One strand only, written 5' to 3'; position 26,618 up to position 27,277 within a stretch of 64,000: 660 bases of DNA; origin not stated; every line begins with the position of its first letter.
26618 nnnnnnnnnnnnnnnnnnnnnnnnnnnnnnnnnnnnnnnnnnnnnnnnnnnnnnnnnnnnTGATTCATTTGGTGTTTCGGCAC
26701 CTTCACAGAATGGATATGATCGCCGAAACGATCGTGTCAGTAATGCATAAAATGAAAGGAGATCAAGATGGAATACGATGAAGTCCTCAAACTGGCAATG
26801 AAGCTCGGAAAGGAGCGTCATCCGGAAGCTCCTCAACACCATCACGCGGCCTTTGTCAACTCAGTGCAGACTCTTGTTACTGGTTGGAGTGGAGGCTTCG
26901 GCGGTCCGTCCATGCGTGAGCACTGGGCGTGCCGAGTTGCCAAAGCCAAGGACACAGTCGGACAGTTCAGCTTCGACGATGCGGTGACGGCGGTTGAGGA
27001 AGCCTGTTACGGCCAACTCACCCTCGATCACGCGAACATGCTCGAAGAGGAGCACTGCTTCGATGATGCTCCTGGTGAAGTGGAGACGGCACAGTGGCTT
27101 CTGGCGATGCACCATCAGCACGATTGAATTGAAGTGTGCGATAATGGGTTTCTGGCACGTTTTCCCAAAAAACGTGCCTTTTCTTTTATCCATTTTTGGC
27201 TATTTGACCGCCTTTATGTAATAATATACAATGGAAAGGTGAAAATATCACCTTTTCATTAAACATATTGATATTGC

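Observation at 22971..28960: tRNA-Asp integration hotspot: degenerate direct repeat of the tRNA 3' end bounds a mosaic roughly 6-kb accessory region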

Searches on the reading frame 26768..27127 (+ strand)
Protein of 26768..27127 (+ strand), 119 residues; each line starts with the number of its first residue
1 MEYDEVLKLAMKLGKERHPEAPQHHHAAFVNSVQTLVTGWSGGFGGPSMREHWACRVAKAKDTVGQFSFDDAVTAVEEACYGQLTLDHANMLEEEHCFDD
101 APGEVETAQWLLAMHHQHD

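Call 6: search_protein_families(library=pfam, proteins=[window:26768-27127:+], max_evalue=0.01)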
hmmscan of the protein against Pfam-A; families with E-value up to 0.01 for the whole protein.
window:26768-27127:+ (119 aa): 0 families

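Call 8: search_protein_families(library=padloc, proteins=[window:26768-27127:+], max_evalue=0.01)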
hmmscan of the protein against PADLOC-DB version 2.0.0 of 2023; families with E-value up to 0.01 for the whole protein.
window:26768-27127:+ (119 aa): 0 families

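Call 9: search_protein_families(library=ncbifam, proteins=[window:26768-27127:+], max_evalue=0.01)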
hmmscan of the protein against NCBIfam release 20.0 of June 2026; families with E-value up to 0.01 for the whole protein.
window:26768-27127:+ (119 aa): 0 families

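Call 62: find_homologous_proteins(query=window:26768-27127:+, max_evalue=0.001)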
Query window:26768-27127:+ (119 aa): 39 proteins with E <= 0.001 among 43 candidates.
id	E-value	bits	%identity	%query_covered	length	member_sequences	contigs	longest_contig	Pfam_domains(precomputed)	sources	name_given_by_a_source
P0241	2.5e-77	275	100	100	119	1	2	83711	-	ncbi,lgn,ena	ncbi:MAG: hypothetical protein AAB614_00170 [Patescibacteria group bacterium]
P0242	6.4e-67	242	88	100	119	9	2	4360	-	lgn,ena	-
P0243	2.3e-60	221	81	100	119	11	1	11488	-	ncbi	-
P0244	1.3e-57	212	79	97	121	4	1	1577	-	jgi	jgi:hypothetical protein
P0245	7.8e-56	206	76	100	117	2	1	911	-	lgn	-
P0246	2.3e-55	204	75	100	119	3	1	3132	-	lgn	-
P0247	1.7e-54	202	75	99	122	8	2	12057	-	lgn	-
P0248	1.0e-52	196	73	99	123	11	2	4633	-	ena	-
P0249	2.4e-44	169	64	100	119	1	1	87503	-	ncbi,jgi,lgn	-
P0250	3.4e-44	168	68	93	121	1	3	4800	-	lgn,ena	-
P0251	1.5e-43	166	64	98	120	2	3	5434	-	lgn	-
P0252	2.5e-43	166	65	99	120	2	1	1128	-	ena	-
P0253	8.5e-43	164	72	81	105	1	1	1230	-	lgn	-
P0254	5.1e-41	158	63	94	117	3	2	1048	-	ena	-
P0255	1.9e-40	156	63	93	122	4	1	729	-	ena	-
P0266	1.1e-32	131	64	94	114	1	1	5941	-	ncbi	-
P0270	2.0e-27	114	52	94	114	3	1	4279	-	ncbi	-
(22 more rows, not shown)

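Call 64: list_cluster_members(proteins=[P0243, P0249, P0266, P0270, P0241, P0002, P0003, P0010])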
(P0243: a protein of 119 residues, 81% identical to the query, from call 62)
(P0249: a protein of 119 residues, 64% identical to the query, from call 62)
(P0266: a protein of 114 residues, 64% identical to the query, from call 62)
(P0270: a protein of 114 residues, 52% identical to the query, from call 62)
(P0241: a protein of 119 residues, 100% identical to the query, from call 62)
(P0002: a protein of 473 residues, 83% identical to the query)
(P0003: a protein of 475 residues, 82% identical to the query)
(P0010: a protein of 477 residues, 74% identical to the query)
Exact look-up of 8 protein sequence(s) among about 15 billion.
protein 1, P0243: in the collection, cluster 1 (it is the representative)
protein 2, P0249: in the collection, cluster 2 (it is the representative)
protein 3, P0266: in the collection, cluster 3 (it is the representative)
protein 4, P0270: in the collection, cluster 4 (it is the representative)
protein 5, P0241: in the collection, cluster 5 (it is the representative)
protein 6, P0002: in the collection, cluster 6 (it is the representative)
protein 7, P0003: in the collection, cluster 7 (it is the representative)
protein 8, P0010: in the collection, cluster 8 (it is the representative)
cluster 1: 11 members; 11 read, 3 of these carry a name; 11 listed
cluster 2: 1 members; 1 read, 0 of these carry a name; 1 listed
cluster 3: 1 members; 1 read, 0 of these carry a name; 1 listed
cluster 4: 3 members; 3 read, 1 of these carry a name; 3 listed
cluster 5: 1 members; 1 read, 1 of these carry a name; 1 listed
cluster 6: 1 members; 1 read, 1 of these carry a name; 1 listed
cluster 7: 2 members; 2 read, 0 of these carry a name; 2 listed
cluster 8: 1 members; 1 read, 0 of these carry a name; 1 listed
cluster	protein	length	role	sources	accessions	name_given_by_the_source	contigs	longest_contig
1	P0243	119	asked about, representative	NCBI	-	-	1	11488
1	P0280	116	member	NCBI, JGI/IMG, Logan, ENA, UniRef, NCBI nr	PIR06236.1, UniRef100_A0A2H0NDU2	MAG: hypothetical protein COV55_04610 [Candidatus Komeilibacteria bacterium ... | Uncharacterized protein n=1 Tax=Candidatus Komeilibacteria bacterium ...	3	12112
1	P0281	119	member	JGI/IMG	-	hypothetical protein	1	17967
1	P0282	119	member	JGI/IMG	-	hypothetical protein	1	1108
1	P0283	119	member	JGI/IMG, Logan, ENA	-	-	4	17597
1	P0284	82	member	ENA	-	-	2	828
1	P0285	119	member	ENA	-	-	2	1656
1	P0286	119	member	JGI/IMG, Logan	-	-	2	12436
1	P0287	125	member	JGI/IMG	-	-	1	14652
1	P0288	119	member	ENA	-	-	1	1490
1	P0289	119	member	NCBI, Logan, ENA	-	-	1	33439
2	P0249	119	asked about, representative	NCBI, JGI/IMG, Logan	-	-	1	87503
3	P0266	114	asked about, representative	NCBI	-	-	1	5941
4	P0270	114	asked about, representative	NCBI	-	-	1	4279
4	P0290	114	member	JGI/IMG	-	hypothetical protein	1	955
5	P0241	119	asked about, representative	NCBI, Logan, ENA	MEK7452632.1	MAG: hypothetical protein AAB614_00170 [Patescibacteria group bacterium]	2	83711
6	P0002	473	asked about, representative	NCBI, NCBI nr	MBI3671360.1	Asp-tRNA(Asn)/Glu-tRNA(Gln) amidotransferase subunit GatA [Candidatus Azambacteria ...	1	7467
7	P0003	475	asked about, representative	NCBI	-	-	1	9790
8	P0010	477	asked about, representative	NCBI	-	-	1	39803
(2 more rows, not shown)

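Call 67: search_protein_families(library=phrogs, proteins=[window:26768-27127:+], max_evalue=0.01)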
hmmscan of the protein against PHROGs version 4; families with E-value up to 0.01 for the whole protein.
window:26768-27127:+ (119 aa): 0 families

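Call 81: find_related_loci(query=window:26768-27127:+, collection=viral_contigs, flank=8000)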
Query window:26768-27127:+ (119 aa) in viral_contigs; peptide patterns used: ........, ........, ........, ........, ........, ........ (x = any residue, [..] = any of these).
1 stretches matched a pattern, but none encodes a relative of the query by tblastn (E <= 1e-3).
